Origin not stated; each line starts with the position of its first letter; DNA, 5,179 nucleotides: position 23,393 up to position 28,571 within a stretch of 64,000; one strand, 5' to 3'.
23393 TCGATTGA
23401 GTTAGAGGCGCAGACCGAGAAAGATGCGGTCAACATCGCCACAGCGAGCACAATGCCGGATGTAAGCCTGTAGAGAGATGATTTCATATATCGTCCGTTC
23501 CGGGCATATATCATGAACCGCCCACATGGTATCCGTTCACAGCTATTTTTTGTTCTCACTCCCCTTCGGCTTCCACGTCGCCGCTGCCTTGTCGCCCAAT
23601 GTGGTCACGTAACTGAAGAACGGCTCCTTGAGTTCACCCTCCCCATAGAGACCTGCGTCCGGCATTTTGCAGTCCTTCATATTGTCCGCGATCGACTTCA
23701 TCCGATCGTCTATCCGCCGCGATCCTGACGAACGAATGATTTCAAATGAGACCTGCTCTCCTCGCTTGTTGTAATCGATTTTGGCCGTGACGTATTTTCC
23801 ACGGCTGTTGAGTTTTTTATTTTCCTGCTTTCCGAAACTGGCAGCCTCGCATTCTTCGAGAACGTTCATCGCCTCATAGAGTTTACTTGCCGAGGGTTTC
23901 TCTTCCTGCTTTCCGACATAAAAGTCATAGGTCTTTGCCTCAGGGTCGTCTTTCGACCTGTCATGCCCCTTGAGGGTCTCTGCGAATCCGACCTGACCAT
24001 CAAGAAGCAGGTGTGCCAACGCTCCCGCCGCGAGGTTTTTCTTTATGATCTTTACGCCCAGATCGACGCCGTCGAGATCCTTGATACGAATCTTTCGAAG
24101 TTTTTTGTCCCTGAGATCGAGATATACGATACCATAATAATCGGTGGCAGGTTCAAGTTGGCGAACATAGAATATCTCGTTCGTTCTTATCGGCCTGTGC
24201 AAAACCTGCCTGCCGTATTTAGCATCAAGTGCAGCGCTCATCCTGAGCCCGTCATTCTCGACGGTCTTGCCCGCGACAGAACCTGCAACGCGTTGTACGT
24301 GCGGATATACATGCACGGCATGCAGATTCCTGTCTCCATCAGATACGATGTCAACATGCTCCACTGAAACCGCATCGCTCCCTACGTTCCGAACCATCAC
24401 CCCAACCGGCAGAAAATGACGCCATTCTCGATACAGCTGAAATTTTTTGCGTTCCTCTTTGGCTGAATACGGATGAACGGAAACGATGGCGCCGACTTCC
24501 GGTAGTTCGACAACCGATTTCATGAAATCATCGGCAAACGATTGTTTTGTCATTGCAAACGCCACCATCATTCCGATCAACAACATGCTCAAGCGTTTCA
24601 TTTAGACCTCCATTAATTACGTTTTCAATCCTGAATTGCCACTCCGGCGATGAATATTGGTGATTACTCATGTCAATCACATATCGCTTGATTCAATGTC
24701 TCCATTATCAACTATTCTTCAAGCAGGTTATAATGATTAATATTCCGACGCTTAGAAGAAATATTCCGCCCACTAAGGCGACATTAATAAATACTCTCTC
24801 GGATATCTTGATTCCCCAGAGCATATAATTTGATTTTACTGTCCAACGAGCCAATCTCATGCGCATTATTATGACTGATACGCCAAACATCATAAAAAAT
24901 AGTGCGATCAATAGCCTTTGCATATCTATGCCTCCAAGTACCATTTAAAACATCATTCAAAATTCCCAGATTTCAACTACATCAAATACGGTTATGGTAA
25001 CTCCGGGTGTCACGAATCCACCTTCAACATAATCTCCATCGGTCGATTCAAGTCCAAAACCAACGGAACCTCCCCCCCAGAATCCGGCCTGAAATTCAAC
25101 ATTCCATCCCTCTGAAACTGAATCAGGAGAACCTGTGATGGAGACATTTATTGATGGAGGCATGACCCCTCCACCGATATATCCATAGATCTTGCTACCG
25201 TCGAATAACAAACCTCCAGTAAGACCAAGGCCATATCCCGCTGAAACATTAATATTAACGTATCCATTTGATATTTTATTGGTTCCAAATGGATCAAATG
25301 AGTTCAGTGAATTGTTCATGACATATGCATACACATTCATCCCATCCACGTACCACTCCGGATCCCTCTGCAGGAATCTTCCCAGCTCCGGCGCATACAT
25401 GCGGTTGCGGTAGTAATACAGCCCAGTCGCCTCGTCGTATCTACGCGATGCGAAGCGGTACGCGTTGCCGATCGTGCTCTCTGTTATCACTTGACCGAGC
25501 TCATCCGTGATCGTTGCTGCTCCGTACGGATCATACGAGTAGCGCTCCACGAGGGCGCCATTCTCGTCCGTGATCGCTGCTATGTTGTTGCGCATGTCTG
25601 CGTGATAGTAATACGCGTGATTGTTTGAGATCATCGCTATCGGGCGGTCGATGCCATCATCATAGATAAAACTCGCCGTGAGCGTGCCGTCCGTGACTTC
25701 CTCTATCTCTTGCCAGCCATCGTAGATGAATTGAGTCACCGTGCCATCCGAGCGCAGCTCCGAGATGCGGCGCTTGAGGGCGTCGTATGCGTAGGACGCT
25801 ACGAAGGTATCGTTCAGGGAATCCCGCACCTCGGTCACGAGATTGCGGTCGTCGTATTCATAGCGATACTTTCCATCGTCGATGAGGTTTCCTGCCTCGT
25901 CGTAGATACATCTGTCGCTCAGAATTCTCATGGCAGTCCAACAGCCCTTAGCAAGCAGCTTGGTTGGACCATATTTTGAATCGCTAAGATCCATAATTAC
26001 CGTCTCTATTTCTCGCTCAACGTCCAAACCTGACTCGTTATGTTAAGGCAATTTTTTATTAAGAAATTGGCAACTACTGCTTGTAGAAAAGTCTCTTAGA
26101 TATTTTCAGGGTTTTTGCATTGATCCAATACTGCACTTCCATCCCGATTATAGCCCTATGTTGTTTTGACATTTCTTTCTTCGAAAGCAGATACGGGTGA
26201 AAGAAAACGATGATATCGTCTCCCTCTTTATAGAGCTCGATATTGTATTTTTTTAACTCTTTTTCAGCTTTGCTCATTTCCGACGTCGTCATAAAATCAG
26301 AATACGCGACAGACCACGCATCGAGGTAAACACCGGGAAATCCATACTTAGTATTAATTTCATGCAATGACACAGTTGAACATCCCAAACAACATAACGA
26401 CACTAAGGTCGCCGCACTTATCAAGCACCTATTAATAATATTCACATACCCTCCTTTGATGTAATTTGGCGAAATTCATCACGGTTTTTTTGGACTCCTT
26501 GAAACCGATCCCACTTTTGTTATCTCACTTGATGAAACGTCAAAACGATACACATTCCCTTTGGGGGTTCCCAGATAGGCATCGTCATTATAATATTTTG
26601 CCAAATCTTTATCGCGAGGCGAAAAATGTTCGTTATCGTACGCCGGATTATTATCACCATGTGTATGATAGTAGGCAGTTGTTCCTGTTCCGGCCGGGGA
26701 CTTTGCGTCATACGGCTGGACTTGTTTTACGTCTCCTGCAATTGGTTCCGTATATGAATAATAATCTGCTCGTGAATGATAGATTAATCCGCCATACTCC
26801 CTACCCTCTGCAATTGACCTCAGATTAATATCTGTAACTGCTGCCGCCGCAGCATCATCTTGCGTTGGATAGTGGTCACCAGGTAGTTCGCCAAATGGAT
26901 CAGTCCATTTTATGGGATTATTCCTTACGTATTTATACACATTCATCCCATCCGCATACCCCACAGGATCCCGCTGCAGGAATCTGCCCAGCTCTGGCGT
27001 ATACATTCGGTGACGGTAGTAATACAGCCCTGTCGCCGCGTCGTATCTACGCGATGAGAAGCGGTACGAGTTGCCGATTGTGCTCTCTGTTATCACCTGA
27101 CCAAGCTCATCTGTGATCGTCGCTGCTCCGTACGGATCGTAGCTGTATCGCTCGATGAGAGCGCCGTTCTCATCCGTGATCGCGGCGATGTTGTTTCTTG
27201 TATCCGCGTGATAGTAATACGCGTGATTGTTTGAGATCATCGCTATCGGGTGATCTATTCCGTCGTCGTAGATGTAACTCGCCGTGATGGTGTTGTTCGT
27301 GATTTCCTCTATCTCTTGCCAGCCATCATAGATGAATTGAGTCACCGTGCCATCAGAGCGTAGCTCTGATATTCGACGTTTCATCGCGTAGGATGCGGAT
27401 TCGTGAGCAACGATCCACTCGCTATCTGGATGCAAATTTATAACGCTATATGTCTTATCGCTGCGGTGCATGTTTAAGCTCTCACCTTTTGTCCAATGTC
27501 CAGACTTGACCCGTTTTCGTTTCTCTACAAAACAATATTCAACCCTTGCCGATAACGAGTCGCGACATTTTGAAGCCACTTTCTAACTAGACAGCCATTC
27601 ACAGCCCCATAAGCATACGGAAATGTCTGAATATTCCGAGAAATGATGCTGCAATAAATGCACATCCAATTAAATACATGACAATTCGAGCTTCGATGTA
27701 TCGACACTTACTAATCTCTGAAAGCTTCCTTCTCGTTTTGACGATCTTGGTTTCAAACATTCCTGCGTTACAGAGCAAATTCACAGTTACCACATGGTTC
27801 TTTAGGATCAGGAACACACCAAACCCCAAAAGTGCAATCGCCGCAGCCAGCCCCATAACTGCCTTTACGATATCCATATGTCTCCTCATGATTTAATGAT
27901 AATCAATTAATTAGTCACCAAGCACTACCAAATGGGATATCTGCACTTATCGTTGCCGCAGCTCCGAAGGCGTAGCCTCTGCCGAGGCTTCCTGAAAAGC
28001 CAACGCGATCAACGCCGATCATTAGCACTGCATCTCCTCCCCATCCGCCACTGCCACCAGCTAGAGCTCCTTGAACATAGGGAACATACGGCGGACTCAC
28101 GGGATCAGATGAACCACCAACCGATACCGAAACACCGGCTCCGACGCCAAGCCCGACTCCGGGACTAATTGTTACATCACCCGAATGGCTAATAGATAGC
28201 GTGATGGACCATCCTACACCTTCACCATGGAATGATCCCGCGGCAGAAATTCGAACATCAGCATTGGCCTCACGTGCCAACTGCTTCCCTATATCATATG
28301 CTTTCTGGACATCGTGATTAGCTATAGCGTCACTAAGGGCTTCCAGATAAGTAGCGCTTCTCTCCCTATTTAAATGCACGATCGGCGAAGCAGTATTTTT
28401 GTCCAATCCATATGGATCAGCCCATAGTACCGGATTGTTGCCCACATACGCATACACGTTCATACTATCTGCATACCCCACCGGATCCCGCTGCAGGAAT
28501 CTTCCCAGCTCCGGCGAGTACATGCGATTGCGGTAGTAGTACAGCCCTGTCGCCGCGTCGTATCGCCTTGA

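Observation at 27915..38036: A single 3,373-aa ORF is a head-to-tail fusion of two complete RHS toxin shells with different base composition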

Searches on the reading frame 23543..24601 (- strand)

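Call 9: search_protein_families(library=pfam, proteins=[window:23543-24601:-], max_evalue=0.01)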
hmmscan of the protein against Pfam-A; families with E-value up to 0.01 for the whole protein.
window:23543-24601:- (352 aa): 0 families

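Call 25: search_protein_families(library=pfam, proteins=[window:23543-24601:-], max_evalue=1)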
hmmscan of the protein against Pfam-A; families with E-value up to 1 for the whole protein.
window:23543-24601:- (352 aa): 1 family
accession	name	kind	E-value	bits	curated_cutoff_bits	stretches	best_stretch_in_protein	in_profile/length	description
PF13103.11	TonB_2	-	0.021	15.4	22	1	263-303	21-60/85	TonB C terminal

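Call 63: search_protein_families(library=pfam, proteins=[window:23543-24601:-], max_evalue=0.001)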
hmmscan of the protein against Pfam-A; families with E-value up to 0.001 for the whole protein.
window:23543-24601:- (352 aa): 0 families

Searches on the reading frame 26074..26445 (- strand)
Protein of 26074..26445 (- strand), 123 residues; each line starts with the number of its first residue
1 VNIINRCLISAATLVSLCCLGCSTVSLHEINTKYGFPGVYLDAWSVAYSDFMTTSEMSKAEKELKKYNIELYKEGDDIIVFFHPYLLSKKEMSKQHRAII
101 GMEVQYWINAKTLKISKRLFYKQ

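Call 25: search_protein_families(library=pfam, proteins=[window:26074-26445:-], max_evalue=1)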
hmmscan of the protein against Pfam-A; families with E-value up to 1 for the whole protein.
window:26074-26445:- (123 aa): 2 families
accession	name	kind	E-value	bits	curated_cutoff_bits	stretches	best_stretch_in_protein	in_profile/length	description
PF13677.11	MotB_plug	-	0.11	12.5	24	1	42-53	16-27/58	Membrane MotB of proton-channel complex MotA/MotB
PF24594.1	DUF7618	-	0.16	12.6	27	1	60-105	10-55/107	Family of unknown function (DUF7618)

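Call 63: search_protein_families(library=pfam, proteins=[window:26074-26445:-], max_evalue=0.001)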
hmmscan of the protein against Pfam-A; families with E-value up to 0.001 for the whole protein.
window:26074-26445:- (123 aa): 0 families

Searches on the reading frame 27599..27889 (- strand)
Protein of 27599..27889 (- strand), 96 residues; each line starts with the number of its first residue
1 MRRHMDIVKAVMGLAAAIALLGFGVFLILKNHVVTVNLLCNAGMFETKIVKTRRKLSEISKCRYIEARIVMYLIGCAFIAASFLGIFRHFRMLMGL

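Call 5: search_protein_families(library=pfam, proteins=[window:27599-27889:-], max_evalue=0.01)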
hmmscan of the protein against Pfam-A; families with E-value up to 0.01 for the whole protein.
window:27599-27889:- (96 aa): 0 families

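Call 25: search_protein_families(library=pfam, proteins=[window:27599-27889:-], max_evalue=1)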
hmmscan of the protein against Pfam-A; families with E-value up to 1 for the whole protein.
window:27599-27889:- (96 aa): 4 families
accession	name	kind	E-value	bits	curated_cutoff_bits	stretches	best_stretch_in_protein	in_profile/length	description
PF00335.26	Tetraspanin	-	0.037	14.1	32.1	1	13-88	12-67/225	Tetraspanin family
PF16054.10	TMEM72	-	0.041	14.5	29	1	3-42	7-47/135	Transmembrane protein family 72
PF03907.18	Spo7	-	0.16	11.8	27.5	1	28-76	75-124/211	Spo7-like protein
PF06084.16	Cytomega_TRL10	-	0.23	11.9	20.2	1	36-85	18-66/149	Cytomegalovirus TRL10 protein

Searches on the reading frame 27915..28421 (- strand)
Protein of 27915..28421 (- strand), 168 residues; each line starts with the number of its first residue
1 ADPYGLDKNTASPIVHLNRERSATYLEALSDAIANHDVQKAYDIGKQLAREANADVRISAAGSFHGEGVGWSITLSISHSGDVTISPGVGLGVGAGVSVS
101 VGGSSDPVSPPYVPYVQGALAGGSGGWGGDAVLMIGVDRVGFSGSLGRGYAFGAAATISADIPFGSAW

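Call 25: search_protein_families(library=pfam, proteins=[window:27915-28421:-], max_evalue=1)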
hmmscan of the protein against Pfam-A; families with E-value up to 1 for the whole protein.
window:27915-28421:- (168 aa): 1 family
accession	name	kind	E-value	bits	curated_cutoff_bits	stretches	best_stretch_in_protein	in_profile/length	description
PF23658.1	PDZ_CPAF_rel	-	0.072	13.5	27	1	8-43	31-67/120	CPAF-like PDZ domain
